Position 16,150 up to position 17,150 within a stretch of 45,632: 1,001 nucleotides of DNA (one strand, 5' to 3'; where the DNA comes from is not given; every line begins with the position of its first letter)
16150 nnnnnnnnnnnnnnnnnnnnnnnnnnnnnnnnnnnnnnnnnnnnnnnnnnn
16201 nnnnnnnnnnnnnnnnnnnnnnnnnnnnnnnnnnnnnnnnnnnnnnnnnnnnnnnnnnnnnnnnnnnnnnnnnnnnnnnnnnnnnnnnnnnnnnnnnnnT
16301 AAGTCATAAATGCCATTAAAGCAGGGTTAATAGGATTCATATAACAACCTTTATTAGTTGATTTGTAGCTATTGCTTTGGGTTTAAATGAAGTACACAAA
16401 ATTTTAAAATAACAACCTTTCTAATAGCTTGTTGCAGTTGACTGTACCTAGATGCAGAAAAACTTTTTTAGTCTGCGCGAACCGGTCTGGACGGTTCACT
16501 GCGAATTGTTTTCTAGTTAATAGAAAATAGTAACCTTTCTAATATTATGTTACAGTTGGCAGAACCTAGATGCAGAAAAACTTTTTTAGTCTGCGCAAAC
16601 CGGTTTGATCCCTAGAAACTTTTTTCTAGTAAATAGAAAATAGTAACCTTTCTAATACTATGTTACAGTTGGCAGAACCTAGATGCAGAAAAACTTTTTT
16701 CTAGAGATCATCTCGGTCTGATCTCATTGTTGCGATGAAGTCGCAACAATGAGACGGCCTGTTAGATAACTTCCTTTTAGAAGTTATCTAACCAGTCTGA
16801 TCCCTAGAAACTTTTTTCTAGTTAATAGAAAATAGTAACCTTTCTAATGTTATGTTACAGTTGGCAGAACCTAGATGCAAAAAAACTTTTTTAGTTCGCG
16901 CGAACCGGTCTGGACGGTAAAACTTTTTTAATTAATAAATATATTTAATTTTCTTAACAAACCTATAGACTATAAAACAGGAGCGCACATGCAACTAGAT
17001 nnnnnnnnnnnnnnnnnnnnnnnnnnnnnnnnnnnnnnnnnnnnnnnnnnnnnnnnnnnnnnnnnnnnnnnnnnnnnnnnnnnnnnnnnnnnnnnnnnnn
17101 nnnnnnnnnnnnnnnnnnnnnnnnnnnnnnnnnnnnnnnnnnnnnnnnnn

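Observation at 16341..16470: The array unit ends in a copy of the 5' end of the tape-measure-like gene, so the units look like duplicated promoter-plus-leader modules firing outward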

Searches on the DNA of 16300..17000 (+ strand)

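Call 8: search_dna_similar(query=window:16300-17000:+, collection=phages, mode=distant, max_rows=30)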
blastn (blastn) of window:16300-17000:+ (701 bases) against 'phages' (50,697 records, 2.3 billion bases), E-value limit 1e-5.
No match.
